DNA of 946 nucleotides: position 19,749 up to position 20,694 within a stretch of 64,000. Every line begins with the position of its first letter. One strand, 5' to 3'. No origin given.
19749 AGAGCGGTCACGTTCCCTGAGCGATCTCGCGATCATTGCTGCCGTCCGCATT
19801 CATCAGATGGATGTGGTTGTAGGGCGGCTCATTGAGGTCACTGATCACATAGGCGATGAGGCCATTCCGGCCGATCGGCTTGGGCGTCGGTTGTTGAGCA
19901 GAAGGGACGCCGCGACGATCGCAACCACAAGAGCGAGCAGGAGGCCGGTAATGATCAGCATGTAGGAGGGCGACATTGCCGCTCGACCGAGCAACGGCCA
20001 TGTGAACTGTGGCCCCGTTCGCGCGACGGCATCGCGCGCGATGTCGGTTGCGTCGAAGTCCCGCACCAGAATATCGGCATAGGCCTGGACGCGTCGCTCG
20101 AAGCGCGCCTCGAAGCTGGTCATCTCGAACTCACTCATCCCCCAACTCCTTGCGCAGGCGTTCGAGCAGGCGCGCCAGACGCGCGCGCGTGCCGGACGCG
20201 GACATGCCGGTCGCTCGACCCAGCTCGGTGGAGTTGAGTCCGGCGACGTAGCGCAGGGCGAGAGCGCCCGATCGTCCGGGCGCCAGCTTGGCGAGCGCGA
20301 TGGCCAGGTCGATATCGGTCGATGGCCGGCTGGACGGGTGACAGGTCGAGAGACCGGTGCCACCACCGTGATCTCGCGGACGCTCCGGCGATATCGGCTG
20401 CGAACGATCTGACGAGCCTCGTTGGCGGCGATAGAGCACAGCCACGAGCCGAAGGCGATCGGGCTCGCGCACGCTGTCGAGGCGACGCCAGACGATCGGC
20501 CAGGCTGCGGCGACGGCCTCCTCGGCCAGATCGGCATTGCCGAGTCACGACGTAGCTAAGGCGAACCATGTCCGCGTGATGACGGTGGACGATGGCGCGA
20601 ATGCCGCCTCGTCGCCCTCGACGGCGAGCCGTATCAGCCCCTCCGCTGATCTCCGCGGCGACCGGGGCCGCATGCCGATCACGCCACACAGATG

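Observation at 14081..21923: Tandem array of six paralogous PD40/TolB-like beta-propeller genes with an embedded ECF sigma / anti-sigma pair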

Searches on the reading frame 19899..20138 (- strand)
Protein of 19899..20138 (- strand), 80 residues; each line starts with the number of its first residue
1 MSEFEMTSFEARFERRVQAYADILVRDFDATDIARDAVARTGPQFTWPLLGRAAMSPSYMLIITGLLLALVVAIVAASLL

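Call 38: search_protein_families(library=pfam, max_evalue=1, proteins=[window:19899-20138:-])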
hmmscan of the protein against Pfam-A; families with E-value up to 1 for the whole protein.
seq(80 aa): 0 families

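Call 64: predict_structure(alignment_id=A3)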
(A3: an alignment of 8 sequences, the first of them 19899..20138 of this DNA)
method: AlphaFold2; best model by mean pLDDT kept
length: 80 residues; sequences in the alignment: 8
mean_pLDDT: 74.7   pTM: 0.28
mean pLDDT of the five models: 74.7, 73.5, 73.2, 73.1, 71.4
residues with pLDDT >= 90: 11; 70-90: 41; 50-70: 28; < 50: 0
segments of 3 or more residues with pLDDT < 50: none
pLDDT, mean of each block of 10 residues (from residue 1): 77 85 69 68 57 66 92 85
secondary structure, 60 per line:
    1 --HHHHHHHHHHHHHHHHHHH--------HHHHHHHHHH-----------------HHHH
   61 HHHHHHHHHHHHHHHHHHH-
elements in order: H3-21 H30-39 H57-79

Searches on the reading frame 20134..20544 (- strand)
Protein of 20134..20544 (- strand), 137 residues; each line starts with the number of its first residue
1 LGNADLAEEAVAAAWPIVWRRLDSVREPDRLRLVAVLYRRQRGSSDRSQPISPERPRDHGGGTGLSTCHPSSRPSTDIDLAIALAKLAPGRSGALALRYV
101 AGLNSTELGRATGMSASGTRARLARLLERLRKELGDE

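Call 5: search_protein_families(library=pfam, max_evalue=0.01, proteins=[window:20134-20544:-])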
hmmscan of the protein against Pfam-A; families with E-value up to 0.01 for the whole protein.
window:20134-20544:- (137 aa): 3 families
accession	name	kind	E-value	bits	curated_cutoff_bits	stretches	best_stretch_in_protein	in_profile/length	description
PF04545.22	Sigma70_r4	-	7.6e-05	22.6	24.1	1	83-132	1-50/50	Sigma-70, region 4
PF08843.17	AbiEii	-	0.00017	22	22.5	1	61-114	19-43/238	Nucleotidyl transferase AbiEii toxin, Type IV TA system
PF08281.18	Sigma70_r4_2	-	0.00054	20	25.7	1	83-130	7-54/54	Sigma-70, region 4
